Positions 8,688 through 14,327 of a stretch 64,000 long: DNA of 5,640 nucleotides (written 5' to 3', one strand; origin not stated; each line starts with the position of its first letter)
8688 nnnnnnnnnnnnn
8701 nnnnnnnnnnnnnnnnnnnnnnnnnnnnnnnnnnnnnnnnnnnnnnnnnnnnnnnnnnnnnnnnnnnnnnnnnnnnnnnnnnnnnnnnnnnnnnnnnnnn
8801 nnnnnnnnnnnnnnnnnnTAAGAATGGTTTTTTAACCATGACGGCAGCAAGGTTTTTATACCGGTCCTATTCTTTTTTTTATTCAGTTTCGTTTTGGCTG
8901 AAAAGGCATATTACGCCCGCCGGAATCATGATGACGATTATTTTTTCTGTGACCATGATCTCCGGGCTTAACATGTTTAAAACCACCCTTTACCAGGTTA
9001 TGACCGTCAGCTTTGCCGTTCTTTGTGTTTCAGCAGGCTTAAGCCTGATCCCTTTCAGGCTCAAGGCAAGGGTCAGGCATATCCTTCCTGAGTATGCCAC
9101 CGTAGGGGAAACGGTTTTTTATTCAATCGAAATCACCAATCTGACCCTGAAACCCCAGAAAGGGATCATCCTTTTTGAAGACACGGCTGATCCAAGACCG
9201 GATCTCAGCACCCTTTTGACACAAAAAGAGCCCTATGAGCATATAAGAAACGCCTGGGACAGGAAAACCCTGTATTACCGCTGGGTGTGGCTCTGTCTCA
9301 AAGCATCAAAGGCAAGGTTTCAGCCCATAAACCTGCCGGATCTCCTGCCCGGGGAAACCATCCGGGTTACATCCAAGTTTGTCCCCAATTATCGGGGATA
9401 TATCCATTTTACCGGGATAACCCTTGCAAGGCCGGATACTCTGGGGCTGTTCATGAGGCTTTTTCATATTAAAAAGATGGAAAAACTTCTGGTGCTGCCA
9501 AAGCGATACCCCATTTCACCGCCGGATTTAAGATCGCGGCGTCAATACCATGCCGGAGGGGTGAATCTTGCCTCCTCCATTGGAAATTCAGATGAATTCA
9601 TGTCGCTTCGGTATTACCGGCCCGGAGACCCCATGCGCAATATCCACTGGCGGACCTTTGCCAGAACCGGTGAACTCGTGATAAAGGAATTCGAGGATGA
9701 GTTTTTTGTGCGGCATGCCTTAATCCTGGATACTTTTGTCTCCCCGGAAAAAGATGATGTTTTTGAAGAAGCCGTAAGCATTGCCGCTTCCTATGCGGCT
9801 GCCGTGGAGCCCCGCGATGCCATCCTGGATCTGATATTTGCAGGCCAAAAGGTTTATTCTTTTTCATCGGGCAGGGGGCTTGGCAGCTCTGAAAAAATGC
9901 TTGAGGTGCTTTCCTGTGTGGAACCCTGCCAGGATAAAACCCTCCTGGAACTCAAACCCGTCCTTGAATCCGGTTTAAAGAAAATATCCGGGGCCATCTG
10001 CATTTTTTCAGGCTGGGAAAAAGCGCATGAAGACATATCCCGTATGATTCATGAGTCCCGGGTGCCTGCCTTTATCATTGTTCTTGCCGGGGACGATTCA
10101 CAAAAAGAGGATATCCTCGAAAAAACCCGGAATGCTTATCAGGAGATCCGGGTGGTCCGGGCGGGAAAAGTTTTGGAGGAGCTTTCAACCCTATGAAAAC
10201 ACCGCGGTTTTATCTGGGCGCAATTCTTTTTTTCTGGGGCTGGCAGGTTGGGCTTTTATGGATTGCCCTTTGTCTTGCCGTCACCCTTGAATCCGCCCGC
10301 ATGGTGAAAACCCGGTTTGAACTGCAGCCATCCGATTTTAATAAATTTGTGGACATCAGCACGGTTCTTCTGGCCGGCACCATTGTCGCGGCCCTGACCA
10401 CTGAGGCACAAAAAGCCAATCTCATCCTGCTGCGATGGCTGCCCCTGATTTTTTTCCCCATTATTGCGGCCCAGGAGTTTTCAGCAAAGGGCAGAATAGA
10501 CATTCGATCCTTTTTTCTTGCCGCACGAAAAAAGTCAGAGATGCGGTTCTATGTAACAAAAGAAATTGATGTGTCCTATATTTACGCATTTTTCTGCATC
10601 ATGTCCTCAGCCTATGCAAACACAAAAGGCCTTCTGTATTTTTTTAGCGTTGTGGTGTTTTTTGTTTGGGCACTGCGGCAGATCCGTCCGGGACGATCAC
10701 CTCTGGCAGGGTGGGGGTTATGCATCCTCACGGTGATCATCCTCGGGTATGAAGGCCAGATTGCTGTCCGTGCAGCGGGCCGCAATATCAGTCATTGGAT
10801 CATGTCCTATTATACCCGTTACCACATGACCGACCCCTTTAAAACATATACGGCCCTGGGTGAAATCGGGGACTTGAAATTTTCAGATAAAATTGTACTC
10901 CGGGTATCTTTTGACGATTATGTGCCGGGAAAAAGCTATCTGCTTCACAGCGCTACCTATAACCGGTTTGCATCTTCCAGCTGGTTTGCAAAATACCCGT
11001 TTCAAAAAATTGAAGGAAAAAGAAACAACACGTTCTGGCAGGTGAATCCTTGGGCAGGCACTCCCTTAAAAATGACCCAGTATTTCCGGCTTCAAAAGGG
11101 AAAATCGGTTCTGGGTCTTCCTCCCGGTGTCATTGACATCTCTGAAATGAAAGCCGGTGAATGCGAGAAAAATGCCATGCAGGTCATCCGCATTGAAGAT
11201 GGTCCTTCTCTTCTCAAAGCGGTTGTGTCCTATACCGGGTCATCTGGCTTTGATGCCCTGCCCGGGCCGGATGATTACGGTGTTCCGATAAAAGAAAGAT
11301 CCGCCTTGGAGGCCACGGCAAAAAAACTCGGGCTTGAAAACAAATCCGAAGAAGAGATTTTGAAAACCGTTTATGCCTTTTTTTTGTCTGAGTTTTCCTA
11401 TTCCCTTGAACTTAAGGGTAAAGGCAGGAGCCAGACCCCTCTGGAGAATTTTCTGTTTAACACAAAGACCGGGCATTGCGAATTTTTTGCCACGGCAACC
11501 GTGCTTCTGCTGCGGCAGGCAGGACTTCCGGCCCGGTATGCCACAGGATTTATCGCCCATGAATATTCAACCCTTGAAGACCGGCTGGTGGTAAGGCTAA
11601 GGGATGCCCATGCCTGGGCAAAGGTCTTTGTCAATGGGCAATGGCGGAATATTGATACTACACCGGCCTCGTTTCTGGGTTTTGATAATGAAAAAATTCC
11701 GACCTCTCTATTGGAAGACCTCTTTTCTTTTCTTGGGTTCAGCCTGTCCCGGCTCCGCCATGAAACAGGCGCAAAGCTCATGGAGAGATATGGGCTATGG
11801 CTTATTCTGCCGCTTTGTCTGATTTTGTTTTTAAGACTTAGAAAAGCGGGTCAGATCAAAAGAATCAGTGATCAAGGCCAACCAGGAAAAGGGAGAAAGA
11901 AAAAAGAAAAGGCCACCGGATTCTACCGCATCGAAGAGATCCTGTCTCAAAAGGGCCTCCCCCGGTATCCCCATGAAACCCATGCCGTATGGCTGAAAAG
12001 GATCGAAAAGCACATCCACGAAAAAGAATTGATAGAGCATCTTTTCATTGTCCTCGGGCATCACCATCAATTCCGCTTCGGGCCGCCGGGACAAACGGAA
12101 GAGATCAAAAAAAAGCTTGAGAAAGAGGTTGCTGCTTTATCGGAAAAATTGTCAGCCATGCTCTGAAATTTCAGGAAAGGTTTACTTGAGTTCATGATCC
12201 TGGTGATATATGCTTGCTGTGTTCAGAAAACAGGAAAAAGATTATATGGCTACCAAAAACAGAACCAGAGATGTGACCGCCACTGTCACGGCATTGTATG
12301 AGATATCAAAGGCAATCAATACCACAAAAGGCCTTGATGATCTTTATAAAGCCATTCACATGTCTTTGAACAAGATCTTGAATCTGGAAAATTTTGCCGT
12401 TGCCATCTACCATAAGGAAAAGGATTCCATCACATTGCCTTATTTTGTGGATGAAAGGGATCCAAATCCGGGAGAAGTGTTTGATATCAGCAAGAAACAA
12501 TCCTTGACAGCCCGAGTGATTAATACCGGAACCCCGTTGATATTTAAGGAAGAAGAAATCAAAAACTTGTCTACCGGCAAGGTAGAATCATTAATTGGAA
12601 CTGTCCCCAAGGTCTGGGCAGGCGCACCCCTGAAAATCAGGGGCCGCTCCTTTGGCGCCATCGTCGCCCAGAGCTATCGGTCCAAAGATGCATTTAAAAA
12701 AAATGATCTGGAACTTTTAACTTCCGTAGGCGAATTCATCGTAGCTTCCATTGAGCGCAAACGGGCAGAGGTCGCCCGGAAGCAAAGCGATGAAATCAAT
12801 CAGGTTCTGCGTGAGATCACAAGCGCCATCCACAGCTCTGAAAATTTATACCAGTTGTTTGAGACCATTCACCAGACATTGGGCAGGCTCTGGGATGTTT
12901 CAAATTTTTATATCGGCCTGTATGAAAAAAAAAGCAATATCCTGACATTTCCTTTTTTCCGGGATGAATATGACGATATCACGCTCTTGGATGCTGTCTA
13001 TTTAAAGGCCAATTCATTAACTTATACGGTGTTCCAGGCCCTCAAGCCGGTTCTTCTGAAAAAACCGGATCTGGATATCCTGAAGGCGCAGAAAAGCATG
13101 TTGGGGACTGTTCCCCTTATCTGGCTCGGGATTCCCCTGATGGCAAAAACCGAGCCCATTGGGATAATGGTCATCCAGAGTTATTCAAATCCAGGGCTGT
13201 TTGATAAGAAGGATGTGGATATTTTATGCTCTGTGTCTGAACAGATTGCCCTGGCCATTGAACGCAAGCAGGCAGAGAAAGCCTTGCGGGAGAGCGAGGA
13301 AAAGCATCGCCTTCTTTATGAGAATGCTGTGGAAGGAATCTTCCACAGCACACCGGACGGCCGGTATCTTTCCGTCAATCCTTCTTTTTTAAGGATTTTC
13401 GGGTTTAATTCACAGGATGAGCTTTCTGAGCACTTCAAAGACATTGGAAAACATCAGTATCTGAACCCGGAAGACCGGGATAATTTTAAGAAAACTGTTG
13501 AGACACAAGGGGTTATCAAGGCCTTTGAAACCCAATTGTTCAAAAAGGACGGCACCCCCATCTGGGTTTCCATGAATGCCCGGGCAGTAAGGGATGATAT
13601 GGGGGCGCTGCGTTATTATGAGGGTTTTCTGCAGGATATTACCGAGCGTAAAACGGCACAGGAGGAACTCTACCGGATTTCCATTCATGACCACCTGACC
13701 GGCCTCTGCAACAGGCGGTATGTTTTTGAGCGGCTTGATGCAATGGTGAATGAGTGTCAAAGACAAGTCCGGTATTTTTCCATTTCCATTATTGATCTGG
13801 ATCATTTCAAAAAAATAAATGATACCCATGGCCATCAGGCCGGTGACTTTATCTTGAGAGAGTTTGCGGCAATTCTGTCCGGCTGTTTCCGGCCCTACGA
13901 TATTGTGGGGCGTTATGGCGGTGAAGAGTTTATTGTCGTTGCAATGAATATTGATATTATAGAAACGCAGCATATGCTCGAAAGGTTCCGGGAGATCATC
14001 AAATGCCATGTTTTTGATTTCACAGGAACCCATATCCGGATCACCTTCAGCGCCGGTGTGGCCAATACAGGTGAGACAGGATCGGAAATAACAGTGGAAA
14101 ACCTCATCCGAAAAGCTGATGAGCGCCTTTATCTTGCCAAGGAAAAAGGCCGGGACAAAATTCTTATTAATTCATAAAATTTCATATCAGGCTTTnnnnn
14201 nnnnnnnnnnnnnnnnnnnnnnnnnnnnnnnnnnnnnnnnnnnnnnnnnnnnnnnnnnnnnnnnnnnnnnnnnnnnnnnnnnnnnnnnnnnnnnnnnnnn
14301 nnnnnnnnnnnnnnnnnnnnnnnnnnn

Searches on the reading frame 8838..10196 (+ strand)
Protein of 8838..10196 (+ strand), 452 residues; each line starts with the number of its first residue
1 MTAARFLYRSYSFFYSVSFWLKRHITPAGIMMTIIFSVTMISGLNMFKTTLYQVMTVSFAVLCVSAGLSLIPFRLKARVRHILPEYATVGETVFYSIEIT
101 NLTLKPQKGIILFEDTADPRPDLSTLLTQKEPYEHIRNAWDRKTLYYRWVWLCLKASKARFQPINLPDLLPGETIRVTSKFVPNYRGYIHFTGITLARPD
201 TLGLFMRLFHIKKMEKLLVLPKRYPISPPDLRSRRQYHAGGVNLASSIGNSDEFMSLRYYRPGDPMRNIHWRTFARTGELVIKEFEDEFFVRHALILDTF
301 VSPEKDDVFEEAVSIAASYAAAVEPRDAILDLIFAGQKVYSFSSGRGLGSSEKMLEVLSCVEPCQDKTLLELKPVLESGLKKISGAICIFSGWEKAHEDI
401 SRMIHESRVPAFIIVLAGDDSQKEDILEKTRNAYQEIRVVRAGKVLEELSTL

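Call 88: search_protein_families(library=pfam, proteins=[window:8838-10196:+], max_evalue=0.00001)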
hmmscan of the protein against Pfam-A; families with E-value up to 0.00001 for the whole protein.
window:8838-10196:+ (452 aa): 1 family
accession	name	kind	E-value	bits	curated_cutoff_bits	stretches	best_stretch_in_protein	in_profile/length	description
PF01882.25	DUF58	-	9.7e-10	38.4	23.4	1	257-370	2-120/216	Protein of unknown function DUF58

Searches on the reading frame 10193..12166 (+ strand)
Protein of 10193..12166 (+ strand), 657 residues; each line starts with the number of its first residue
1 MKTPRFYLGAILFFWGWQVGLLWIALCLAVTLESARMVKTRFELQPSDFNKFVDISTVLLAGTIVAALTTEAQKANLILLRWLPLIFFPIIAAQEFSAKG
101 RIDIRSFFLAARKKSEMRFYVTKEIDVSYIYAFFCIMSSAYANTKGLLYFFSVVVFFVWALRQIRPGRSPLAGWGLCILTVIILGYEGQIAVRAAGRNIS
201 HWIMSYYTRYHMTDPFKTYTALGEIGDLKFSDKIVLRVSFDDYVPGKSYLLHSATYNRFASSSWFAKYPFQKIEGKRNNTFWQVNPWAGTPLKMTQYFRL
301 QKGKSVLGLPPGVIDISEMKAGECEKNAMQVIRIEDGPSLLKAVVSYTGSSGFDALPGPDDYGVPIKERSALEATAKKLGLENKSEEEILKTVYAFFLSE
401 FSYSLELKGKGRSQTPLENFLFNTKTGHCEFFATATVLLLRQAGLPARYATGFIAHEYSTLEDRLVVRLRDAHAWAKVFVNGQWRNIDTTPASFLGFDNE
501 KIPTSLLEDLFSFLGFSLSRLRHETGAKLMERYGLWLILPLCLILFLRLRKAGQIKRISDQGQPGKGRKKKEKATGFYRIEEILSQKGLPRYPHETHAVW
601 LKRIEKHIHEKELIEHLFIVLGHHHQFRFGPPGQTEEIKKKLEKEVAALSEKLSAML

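Call 88: search_protein_families(library=pfam, proteins=[window:10193-12166:+], max_evalue=0.00001)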
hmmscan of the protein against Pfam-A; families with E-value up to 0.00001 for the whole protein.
window:10193-12166:+ (657 aa): 1 family
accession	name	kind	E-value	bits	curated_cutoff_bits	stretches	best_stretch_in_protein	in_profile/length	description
PF01841.26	Transglut_core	-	5.3e-19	68.9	23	1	376-488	4-107/108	Transglutaminase-like superfamily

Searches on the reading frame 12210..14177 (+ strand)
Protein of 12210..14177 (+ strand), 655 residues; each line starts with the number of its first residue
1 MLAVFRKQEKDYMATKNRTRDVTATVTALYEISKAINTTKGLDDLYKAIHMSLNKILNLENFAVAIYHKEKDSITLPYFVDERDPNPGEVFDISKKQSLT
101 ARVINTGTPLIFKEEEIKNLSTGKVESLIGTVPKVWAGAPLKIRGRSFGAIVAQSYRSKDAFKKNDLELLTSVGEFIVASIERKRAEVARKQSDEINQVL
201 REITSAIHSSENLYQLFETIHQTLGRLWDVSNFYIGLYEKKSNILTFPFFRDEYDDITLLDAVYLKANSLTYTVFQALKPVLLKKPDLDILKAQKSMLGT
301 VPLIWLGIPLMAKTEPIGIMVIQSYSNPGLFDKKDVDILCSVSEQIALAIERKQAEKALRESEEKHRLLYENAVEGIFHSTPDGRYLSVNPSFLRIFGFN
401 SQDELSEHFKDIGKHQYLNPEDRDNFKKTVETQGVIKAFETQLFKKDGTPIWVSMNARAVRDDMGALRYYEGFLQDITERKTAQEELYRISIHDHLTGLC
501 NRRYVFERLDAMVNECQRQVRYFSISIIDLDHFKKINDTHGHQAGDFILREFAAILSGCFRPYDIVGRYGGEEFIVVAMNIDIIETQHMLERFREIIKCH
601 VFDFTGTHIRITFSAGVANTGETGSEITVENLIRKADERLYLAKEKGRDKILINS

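Call 5: search_protein_families(library=pfam, proteins=[window:12210-14177:+])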
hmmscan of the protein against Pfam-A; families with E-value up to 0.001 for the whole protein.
window:12210-14177:+ (655 aa): 9 families
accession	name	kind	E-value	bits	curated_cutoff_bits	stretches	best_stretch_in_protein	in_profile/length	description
PF00990.26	GGDEF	-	1.1e-41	142.7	23.8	1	492-649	2-160/161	Diguanylate cyclase, GGDEF domain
PF13185.12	GAF_2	-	2.1e-16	60.8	28.6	2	212-351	3-136/136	GAF domain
PF13426.13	PAS_9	-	1.3e-15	58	27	1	375-479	2-103/103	PAS domain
PF13492.12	GAF_3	-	4.4e-15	56.7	27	2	43-183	3-129/129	GAF domain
PF01590.32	GAF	-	9.6e-13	49.2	22.4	2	273-350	57-133/133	GAF domain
PF00989.32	PAS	-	4.9e-11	43.1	22.6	1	367-477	4-113/113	PAS fold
PF08448.16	PAS_4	-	9.6e-09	35.9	23.1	1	372-481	3-109/110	PAS fold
PF08447.18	PAS_3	-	8.4e-08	32.8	25.6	1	387-473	2-88/89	PAS fold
PF13188.13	PAS_8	-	2.1e-05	24.7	21.8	1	364-426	1-61/65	PAS domain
